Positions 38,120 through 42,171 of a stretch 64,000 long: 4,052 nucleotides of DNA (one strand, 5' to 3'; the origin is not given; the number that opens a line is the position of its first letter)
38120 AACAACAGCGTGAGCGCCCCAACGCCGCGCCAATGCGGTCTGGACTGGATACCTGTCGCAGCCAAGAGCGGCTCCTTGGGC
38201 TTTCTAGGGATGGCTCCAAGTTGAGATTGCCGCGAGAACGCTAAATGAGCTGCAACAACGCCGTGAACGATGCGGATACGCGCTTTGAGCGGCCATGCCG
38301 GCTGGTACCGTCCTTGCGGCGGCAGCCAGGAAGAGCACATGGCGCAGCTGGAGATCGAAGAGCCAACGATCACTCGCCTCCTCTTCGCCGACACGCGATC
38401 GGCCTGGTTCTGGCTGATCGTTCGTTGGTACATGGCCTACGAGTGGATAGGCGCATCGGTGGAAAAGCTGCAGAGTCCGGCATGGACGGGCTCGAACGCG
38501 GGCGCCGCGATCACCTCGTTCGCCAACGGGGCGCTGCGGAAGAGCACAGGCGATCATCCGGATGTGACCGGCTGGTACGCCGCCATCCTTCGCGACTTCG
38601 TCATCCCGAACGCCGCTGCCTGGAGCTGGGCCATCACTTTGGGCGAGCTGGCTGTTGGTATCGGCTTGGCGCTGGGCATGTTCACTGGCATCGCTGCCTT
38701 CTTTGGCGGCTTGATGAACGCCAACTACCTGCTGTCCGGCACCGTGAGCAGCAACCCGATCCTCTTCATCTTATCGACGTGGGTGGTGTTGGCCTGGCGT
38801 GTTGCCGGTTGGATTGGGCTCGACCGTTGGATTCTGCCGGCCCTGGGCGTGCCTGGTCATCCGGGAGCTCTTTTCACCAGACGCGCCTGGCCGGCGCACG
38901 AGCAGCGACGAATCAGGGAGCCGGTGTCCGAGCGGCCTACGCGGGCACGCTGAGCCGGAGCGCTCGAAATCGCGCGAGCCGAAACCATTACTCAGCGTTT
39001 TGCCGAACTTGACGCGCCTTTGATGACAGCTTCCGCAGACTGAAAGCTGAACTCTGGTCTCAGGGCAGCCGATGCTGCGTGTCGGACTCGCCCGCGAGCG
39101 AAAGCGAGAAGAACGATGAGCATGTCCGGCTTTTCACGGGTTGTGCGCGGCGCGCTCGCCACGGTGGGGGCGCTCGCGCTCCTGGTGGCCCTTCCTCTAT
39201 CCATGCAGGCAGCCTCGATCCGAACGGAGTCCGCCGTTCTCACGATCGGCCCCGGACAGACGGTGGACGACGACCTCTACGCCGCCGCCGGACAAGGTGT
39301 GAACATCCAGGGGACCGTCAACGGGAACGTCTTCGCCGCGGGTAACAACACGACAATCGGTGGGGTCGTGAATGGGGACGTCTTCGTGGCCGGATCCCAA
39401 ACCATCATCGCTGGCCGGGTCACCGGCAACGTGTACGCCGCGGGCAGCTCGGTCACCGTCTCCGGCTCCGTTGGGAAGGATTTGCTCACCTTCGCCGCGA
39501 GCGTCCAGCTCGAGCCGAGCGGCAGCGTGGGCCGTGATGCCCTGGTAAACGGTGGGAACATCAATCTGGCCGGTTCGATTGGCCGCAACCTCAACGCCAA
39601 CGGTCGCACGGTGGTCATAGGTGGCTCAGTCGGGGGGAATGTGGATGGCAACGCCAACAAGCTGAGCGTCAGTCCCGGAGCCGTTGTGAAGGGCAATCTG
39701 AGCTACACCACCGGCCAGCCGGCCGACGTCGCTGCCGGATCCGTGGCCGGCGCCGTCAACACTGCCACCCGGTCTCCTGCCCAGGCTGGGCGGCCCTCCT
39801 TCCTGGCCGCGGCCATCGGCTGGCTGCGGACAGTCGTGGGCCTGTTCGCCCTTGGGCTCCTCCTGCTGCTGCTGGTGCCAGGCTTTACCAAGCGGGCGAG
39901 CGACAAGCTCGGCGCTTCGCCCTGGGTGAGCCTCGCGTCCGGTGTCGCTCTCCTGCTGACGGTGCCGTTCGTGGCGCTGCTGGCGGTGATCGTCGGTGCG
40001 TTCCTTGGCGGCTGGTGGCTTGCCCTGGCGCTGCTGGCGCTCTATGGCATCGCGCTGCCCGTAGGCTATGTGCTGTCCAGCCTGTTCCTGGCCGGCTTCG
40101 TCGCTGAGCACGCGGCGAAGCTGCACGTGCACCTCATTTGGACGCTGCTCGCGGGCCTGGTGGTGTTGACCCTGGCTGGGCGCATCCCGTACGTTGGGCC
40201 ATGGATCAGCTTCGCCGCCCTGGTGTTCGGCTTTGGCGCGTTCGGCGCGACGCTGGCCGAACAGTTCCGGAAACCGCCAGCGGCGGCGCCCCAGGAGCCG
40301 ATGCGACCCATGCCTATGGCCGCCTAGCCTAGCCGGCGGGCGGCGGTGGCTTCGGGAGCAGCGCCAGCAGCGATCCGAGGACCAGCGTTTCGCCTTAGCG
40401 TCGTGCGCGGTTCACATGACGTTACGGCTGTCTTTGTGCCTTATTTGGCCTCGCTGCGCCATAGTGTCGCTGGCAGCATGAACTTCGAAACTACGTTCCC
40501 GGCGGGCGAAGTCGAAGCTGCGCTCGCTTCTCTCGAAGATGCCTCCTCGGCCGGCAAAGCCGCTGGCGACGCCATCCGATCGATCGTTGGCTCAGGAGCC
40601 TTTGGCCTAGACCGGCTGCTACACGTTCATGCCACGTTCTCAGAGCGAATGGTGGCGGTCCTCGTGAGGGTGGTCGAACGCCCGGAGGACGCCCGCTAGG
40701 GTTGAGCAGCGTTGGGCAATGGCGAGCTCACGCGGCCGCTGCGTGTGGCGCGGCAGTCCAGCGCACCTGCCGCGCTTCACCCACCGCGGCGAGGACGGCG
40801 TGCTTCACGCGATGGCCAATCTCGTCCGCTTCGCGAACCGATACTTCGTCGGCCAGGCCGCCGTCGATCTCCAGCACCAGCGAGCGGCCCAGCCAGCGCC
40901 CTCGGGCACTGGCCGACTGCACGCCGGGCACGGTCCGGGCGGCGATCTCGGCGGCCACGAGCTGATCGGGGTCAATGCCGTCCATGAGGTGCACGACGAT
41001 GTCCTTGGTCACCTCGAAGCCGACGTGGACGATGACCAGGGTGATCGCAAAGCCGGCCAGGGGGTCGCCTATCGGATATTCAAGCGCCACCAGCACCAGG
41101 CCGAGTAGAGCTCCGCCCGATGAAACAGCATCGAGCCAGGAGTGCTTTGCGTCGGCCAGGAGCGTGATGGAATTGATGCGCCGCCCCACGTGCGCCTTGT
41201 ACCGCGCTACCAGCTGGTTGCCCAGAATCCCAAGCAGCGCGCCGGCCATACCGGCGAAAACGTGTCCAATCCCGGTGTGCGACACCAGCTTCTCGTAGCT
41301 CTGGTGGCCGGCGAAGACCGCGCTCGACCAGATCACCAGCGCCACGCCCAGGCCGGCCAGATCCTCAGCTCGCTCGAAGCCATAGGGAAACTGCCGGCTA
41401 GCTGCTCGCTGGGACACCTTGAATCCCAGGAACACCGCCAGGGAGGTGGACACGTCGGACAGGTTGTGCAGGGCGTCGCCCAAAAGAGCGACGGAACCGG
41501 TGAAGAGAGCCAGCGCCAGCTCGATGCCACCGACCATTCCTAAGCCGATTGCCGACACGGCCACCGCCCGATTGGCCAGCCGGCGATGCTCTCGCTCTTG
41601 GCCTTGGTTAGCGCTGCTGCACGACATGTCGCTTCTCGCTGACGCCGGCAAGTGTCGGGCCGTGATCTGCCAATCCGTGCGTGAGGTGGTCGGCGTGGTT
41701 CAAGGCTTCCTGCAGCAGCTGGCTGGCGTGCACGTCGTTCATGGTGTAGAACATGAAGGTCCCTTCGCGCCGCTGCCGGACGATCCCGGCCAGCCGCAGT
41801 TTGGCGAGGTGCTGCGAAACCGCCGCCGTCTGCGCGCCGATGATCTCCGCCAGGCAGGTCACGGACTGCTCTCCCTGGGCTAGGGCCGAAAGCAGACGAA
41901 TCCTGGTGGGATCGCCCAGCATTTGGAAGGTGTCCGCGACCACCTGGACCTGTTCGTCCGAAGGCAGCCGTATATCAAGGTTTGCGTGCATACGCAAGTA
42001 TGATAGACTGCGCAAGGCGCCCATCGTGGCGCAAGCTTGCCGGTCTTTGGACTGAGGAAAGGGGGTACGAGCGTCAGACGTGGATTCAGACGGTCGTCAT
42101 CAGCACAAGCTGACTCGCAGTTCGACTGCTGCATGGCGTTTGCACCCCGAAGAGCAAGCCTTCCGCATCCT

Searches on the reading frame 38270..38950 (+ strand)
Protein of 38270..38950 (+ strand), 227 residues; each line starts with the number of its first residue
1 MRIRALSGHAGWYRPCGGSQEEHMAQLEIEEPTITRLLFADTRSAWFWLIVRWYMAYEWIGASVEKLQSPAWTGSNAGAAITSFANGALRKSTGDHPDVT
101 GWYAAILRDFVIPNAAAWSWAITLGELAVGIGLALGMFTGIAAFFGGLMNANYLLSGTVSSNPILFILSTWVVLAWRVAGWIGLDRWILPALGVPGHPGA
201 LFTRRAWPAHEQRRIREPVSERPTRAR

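Call 88: search_protein_families(library=pfam, proteins=[window:38270-38950:+], max_evalue=0.001)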
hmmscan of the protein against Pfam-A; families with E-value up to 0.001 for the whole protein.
window:38270-38950:+ (227 aa): 1 family
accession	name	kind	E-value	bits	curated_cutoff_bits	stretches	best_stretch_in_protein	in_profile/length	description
PF07681.17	DoxX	-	3.8e-06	27.9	23.6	1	48-149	2-75/85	DoxX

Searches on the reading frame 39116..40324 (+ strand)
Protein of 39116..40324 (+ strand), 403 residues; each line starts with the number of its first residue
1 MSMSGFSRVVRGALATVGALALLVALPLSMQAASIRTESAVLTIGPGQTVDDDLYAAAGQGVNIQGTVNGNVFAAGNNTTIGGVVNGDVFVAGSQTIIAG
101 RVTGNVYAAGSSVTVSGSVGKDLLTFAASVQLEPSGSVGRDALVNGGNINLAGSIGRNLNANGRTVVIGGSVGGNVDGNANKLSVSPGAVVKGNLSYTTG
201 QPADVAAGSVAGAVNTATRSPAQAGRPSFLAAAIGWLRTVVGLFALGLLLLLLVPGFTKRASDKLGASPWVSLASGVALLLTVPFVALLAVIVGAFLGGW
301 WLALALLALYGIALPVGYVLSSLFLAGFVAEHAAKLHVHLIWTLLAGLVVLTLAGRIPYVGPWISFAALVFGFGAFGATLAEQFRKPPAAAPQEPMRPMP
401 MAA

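Call 28: search_protein_families(library=pfam, proteins=[window:39116-40324:+], max_evalue=0.001)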
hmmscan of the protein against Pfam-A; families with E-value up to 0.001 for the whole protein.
window:39116-40324:+ (403 aa): 1 family
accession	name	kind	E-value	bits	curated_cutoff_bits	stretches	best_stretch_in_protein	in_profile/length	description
PF04519.19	Bactofilin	-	6.6e-06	26.7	27.9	0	45-113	4-68/98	Polymer-forming cytoskeletal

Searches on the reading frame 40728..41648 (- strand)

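Call 88: search_protein_families(library=pfam, proteins=[window:40728-41648:-], max_evalue=0.001)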
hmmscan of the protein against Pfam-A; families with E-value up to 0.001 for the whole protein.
window:40728-41648:- (306 aa): 1 family
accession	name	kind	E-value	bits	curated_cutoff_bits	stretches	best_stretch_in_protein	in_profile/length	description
PF01545.26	Cation_efflux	-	8.6e-38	130.5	26.6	1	32-222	4-198/198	Cation efflux family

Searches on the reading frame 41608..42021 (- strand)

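Call 88: search_protein_families(library=pfam, proteins=[window:41608-42021:-], max_evalue=0.001)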
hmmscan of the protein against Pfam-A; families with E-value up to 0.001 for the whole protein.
window:41608-42021:- (137 aa): 6 families
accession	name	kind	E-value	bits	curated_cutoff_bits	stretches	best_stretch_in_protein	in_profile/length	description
PF01022.26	HTH_5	-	8.7e-13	48.4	22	1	37-82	1-46/47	Bacterial regulatory protein, arsR family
PF12840.13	HTH_20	-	8.5e-09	35.7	27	1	35-84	1-51/51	Helix-turn-helix domain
PF25212.1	HVO_A0114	-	0.00021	21.4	27.6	1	29-88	14-73/84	HVO_A0114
PF12802.13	MarR_2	-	0.00034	21.2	27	1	38-87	5-56/61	MarR family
PF24270.1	HTH_Cmi2_C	-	0.00039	21.1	27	1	42-86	79-123/125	Cmi2, C-terminal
PF24038.1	DUF7347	-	0.00051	20.7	27.6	1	29-85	2-61/77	Domain of unknown function (DUF7347)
